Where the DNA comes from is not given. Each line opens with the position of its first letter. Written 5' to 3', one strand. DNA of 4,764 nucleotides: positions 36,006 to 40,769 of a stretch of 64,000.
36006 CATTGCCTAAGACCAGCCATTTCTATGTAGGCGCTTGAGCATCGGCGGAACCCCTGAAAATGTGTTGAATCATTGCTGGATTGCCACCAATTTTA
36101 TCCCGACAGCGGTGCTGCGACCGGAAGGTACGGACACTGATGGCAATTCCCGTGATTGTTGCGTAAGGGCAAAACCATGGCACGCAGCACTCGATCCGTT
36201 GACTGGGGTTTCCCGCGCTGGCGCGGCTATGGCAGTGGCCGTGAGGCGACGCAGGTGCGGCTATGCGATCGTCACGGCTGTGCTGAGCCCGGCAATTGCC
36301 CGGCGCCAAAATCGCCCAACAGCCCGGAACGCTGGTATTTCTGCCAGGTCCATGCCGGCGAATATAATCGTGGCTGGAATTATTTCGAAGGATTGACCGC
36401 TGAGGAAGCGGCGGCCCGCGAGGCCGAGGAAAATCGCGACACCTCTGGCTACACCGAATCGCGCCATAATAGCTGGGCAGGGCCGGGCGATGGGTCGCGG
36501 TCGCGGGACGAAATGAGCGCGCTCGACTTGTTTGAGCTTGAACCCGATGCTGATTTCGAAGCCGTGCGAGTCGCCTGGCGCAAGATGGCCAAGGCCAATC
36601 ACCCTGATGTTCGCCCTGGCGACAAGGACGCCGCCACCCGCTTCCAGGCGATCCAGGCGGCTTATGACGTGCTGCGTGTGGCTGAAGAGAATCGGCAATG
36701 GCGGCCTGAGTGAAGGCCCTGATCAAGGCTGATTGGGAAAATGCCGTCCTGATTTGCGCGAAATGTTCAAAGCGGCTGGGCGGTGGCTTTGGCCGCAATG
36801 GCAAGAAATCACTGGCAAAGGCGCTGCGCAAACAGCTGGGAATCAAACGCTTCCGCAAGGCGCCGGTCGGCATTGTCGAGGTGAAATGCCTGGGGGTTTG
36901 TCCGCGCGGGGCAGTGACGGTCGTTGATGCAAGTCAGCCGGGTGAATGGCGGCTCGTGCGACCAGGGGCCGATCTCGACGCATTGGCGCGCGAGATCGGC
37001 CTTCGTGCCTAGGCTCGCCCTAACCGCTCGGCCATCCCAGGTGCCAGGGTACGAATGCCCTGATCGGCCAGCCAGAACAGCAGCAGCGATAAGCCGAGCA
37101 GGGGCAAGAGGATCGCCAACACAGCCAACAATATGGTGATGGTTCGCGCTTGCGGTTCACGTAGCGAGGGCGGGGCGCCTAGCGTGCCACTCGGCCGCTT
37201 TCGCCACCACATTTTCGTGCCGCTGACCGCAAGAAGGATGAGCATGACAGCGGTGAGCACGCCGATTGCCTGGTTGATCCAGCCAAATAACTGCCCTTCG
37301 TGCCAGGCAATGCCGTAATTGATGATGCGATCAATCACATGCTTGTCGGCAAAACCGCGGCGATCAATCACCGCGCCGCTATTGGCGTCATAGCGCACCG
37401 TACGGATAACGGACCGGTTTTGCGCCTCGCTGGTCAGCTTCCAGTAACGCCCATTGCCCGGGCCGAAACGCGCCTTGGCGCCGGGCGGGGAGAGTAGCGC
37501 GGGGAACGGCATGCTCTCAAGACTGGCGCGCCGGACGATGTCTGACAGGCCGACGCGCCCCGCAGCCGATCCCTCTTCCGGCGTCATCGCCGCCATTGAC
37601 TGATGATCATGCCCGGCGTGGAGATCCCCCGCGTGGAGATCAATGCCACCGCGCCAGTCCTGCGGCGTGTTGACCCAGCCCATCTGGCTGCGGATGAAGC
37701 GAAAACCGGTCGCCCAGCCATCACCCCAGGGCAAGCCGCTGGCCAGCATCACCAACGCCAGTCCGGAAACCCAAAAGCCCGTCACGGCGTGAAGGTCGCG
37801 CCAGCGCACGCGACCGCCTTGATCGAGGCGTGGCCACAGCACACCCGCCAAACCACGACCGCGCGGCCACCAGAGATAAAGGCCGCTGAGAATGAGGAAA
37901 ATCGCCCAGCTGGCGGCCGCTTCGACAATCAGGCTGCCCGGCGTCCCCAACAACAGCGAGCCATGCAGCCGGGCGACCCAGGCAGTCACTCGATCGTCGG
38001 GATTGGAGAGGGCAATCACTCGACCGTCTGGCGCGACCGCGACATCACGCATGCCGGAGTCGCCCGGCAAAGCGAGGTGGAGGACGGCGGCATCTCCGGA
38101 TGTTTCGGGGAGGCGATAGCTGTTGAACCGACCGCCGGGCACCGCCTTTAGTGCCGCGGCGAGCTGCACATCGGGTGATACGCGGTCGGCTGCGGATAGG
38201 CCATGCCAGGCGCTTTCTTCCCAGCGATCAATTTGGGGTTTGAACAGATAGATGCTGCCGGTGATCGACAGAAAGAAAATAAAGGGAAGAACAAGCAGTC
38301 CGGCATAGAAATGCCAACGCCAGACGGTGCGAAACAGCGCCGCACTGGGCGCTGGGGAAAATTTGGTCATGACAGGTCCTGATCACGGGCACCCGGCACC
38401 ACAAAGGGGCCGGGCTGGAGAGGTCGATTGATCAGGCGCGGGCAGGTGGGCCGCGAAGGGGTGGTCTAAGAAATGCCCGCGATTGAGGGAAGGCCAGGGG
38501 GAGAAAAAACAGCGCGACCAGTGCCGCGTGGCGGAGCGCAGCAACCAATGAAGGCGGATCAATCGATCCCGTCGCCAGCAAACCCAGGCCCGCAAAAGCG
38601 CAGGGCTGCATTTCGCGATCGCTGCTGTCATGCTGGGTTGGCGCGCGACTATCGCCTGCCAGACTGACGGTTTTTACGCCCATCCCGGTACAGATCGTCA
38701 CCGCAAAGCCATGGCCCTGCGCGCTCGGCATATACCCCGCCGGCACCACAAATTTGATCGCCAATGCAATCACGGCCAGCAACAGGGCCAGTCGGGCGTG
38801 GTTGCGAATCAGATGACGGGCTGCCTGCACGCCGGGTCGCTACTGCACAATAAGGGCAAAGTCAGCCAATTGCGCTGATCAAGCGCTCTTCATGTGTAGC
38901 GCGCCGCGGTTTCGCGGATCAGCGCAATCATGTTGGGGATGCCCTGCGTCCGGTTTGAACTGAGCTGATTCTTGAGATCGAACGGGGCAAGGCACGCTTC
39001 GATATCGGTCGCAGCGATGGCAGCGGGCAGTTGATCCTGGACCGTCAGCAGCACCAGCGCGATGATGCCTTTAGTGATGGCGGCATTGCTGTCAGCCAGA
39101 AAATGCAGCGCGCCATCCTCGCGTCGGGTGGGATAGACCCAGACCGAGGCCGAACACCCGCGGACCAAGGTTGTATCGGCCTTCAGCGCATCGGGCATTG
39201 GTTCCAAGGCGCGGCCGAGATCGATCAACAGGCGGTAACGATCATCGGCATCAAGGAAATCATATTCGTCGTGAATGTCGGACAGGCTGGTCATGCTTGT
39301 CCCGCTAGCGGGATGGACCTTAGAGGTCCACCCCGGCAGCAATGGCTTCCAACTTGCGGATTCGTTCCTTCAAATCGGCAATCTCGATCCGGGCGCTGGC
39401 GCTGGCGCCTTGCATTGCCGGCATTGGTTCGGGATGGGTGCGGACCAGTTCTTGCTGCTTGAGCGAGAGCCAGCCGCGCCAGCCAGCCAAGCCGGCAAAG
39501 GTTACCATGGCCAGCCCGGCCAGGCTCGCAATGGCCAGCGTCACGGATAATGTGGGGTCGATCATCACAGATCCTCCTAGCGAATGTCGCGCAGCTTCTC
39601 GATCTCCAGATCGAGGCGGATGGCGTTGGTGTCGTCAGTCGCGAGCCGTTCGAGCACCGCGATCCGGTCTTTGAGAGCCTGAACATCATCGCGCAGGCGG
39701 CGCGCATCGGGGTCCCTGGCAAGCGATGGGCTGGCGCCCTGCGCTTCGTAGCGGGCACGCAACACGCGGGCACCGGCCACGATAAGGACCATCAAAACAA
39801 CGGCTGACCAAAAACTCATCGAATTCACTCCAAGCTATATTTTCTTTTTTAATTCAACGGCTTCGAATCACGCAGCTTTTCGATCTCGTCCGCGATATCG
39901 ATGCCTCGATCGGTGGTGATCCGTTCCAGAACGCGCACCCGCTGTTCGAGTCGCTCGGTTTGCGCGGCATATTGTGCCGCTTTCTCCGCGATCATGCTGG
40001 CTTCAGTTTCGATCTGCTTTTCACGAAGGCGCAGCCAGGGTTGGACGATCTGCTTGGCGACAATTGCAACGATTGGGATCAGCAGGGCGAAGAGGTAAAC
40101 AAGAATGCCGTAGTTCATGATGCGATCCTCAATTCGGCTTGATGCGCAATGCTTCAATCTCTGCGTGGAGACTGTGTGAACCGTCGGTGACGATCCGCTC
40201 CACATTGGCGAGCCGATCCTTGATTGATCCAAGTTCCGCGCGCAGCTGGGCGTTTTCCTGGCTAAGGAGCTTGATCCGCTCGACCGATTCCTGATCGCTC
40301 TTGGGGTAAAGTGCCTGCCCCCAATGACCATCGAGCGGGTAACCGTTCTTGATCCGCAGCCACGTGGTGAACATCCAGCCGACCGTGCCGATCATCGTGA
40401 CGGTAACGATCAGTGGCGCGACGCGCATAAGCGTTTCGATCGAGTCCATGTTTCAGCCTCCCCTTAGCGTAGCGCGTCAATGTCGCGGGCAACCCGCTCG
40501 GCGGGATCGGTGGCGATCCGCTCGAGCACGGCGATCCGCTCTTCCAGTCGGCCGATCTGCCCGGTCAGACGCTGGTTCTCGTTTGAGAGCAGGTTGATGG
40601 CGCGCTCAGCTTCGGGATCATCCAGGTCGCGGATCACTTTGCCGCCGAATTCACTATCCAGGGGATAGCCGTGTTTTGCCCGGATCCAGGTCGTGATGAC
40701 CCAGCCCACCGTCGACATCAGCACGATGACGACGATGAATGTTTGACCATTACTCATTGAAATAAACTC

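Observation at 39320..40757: Five tandem 'tail-only' PspB/PspC-like mini-proteins appended to pspABC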

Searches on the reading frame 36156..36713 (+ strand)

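Call 79: search_protein_families(library=pfam, max_evalue=0.001, proteins=[window:36156-36713:+])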
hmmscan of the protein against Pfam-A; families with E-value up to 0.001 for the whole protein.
window:36156-36713:+ (185 aa): 1 family
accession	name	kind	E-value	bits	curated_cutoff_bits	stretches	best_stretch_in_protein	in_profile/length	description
PF00226.36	DnaJ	-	4.8e-12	46.2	27.8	1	125-180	5-60/63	DnaJ domain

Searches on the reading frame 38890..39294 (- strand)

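Call 79: search_protein_families(library=pfam, max_evalue=0.001, proteins=[window:38890-39294:-])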
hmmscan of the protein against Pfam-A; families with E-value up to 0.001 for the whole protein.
window:38890-39294:- (134 aa): 1 family
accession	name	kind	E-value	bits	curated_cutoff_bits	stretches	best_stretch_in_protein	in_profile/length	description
PF02657.20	SufE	-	7.1e-33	113.4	27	1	15-128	9-120/121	Fe-S metabolism associated domain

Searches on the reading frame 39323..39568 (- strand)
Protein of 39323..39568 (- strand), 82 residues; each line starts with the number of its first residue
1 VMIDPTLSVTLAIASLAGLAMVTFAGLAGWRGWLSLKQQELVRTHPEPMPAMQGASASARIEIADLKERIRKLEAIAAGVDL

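Call 3: search_protein_families(library=pfam, max_evalue=1, proteins=[window:39323-39568:-])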
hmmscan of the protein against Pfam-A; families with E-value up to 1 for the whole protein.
seq(82 aa): 2 families
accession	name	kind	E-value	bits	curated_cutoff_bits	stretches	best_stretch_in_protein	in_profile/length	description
PF06305.16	LapA_dom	-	0.1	13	28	0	58-75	44-61/64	Lipopolysaccharide assembly protein A domain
PF19747.4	DUF6234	-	0.21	12.4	27.5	0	3-33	44-74/129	Family of unknown function (DUF6234)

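Call 4: search_protein_families(library=ncbifam, max_evalue=1, proteins=[window:39323-39568:-])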
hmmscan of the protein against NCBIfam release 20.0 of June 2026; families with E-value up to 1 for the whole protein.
seq(82 aa): 0 families

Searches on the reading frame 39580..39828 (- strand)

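Call 3: search_protein_families(library=pfam, max_evalue=1, proteins=[window:39580-39828:-])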
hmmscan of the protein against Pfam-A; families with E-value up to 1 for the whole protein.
seq(83 aa): 2 families
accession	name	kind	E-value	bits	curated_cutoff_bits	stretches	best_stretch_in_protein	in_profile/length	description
PF09730.14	BicD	-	0.025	13.2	27.9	1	23-82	377-433/718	Microtubule-associated protein Bicaudal-D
PF01124.23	MAPEG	-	0.071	13.7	23.4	1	5-45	2-37/129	MAPEG family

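Call 4: search_protein_families(library=ncbifam, max_evalue=1, proteins=[window:39580-39828:-])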
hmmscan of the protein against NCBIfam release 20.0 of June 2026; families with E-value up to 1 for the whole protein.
seq(83 aa): 2 families
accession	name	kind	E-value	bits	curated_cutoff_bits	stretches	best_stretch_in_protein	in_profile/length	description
TIGR02976.1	phageshock_pspB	equivalog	0.02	15.2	51.7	1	9-69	10-71/75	envelope stress response membrane protein PspB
NF049847.1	FtsL_COG5462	equivalog_domain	0.051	13.3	50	1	8-60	4-50/85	cell division protein FtsL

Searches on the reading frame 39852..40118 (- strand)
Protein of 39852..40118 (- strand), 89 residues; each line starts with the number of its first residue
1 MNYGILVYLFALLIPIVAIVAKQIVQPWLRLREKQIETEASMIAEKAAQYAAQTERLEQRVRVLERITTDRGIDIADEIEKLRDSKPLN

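Call 3: search_protein_families(library=pfam, max_evalue=1, proteins=[window:39852-40118:-])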
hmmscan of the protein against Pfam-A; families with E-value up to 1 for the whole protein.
seq(89 aa): 4 families
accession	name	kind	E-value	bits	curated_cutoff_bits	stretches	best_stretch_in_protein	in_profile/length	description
PF24751.1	DUF7696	-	0.0083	16.6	27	1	37-81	11-46/55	Family of unknown function (DUF7696)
PF06667.17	PspB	-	0.014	15.9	25.6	1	12-67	4-63/73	Phage shock protein B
PF18572.7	T6PP_N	-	0.019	15.4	25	1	21-84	16-77/99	Trehalose-6-phosphate phosphatase N-terminal helical bundle domain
PF09682.15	Phage_holin_6_1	-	0.034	15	24.9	1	5-78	4-86/101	Bacteriophage holin of superfamily 6 (Holin_LLH)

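Call 4: search_protein_families(library=ncbifam, max_evalue=1, proteins=[window:39852-40118:-])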
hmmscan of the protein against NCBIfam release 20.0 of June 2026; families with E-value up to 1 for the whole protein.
seq(89 aa): 4 families
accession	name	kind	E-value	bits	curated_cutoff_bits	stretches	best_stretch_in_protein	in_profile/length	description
TIGR02976.1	phageshock_pspB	equivalog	0.0001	22.5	51.7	1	9-70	3-67/75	envelope stress response membrane protein PspB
NF006993.0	PRK09458.1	equivalog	0.011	16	90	1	11-67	5-64/75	envelope stress response membrane protein PspB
TIGR02978.1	phageshock_pspC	equivalog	0.018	14.9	104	1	32-82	70-121/121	envelope stress response membrane protein PspC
NF000509.1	efflux_CmlA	exception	0.22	10.9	875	1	3-64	141-201/419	CmlA family chloramphenicol efflux MFS transporter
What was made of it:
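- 39849..40118 (-): S3, 89 aa, the most PspB-like paralogue. TIGR02976 PspB at E=1e-4 over model positions 3-67 of 75 (call 4).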

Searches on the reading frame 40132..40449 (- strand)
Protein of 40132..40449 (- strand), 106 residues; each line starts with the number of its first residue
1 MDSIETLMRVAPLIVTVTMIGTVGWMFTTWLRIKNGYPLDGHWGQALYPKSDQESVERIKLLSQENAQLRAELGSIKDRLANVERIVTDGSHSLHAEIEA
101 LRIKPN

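Call 3: search_protein_families(library=pfam, max_evalue=1, proteins=[window:40132-40449:-])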
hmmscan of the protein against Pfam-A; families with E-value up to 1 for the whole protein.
seq(106 aa): 7 families
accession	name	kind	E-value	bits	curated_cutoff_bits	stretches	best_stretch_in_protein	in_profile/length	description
PF06005.17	ZapB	-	0.0078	17.1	31.5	1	53-100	14-50/71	Cell division protein ZapB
PF13747.11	DUF4164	-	0.012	16.5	27.2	1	53-102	35-84/89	Domain of unknown function (DUF4164)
PF16034.10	JAKMIP_CC3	-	0.02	15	30.2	1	45-79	145-178/200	JAKMIP CC3 domain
PF00170.26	bZIP_1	-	0.029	14.9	27.6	1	57-84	33-60/64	bZIP transcription factor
PF17253.7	DUF5320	-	0.054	15.1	27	1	32-82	48-98/99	Family of unknown function (DUF5320)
PF02183.23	HALZ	-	0.064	13.9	28.1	0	61-80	23-42/43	Homeobox associated leucine zipper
PF07716.20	bZIP_2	-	0.15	12.6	22.3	1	52-75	27-50/54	Basic region leucine zipper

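Call 4: search_protein_families(library=ncbifam, max_evalue=1, proteins=[window:40132-40449:-])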
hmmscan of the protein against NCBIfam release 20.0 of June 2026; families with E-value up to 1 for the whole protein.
seq(106 aa): 3 families
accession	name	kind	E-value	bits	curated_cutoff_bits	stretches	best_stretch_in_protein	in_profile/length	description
TIGR02978.1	phageshock_pspC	equivalog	0.0015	18.4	104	1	33-101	52-121/121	envelope stress response membrane protein PspC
NF045622.1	Npun_F5560_fam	hypoth_equivalog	0.0095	16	125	1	57-86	118-147/156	Npun_F5560 family protein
NF040697.1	VPA1267_fam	equivalog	0.037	14.2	90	1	51-84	98-131/143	VPA1267 family protein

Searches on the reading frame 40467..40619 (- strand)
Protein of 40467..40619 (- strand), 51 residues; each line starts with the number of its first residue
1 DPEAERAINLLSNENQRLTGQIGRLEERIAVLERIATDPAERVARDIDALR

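Call 43: search_protein_representatives(alignment_id=A3)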
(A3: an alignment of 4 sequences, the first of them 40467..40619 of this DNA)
Query: 4 sequences, 56 profile positions. Proteins with E-value up to 0.001 (for the whole library): 2055; up to 1e-10: 209; up to 1e-30: 0. The best 150 are listed.
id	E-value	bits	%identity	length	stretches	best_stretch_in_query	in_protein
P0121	1.5e-23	98.5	-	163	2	3-53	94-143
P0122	1.9e-21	91.7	-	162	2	11-54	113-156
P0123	6.9e-20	86.8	-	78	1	3-56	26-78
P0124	8.2e-19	83.3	-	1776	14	4-54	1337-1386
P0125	2.2e-18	82.0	-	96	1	3-56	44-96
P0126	1.2e-17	79.5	-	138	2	3-51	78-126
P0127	1.3e-17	79.5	-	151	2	5-52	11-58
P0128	2.8e-17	78.4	-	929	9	24-51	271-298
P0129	2.8e-17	78.4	-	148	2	12-52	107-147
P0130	5.9e-17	77.4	-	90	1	2-52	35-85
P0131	7.6e-17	77.0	-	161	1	1-51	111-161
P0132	8.6e-17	76.9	-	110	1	3-51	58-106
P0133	1.2e-16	76.4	-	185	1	1-51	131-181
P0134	1.4e-16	76.1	-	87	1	1-51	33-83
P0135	2.3e-16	75.5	-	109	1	2-56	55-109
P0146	1.2e-15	73.2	-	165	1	6-51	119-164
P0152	2.2e-15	72.4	-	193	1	2-51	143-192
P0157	3.0e-15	71.9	-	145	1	2-51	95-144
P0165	4.7e-15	71.3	-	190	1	2-51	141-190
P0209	3.4e-13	65.3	-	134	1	3-51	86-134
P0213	5.8e-13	64.6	-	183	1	6-51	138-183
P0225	1.1e-12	63.7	-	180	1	6-51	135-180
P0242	2.3e-12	62.7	-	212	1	4-51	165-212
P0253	3.5e-12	62.1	-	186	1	11-51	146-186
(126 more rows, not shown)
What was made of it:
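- Tried and rejected: Tail-profile search of 1.84 billion representatives (call 43).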

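Call 46: list_cluster_members(proteins=[P0131, P0146, P0152, P0165, P0242, P0213, P0225, P0253, P0157, P0209])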
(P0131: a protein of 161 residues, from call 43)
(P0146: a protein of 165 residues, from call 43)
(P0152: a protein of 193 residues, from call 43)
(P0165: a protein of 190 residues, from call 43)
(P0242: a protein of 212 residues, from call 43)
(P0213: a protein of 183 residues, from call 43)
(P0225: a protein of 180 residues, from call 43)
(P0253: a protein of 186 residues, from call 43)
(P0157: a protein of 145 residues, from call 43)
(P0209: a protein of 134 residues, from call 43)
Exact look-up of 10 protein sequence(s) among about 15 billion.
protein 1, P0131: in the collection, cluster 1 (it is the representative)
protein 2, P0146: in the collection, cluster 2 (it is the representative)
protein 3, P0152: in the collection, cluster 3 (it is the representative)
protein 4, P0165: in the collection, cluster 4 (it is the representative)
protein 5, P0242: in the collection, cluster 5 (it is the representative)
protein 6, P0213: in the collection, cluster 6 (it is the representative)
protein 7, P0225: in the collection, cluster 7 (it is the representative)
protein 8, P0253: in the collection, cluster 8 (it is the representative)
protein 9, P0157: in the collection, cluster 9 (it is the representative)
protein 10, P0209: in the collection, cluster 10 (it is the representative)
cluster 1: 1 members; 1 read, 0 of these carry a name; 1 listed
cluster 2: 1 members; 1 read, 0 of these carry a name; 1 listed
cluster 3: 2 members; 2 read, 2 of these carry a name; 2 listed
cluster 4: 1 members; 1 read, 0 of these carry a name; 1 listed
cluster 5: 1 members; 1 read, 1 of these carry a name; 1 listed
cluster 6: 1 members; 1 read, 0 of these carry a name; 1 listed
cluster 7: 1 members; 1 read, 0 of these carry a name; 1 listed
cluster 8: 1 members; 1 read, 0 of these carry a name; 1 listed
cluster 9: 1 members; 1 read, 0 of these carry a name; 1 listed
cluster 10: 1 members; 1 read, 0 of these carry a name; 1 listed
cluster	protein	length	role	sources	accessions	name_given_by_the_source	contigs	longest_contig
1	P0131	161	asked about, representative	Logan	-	-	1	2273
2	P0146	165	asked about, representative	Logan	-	-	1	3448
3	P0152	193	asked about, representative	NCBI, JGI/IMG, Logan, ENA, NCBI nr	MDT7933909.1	MAG: hypothetical protein RQ833_04800 [Sphingomonadaceae bacterium] | hypothetical protein [Sphingomonadaceae bacterium]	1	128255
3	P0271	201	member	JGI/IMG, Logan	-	hypothetical protein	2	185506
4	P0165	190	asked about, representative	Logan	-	-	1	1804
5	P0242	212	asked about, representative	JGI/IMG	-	hypothetical protein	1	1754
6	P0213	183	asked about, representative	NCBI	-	-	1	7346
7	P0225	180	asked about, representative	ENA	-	-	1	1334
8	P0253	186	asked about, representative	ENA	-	-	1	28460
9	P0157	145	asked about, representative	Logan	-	-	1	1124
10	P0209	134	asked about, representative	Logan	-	-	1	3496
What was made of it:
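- Tried and rejected: Taxonomy of distant hits was mostly unavailable (call 46), so this is undetermined.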

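Call 71: find_encoding_contigs(protein=P0152, flank=6000, max_places=2)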
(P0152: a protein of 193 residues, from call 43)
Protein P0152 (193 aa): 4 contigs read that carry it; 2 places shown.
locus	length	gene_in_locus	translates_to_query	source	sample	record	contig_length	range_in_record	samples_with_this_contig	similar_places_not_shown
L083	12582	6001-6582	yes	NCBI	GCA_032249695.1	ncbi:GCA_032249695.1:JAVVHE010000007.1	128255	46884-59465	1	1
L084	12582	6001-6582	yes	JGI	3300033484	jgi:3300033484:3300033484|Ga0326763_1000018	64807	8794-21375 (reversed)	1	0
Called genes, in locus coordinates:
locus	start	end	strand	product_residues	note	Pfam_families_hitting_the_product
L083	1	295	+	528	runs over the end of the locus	PF00662:Proton_antipo_N, PF00361:Proton_antipo_M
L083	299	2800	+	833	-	PF10070:DabA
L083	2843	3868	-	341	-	PF00158:Sigma54_activat, PF14532:Sigma54_activ_2, PF07728:AAA_5 (weak), PF25601:AAA_lid_14, PF02954:HTH_8 (weak)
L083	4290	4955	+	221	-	PF04012:PspA_IM30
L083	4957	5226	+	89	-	PF06667:PspB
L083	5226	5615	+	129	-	PF04024:PspC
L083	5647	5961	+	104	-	-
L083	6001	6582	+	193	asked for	-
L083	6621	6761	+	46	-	-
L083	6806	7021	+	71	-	-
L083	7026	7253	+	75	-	-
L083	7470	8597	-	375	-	PF01702:TGT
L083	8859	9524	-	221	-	PF04536:TPM_phosphatase (faint)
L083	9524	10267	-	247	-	PF04536:TPM_phosphatase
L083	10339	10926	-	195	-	PF04011:LemA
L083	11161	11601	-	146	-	PF02082:Rrf2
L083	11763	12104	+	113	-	PF02699:YajC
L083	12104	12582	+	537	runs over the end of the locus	PF21760:SecD_1st, PF22599:SecDF_P1_head, PF02355:SecD_SecF_C, PF03176:MMPL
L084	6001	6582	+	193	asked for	-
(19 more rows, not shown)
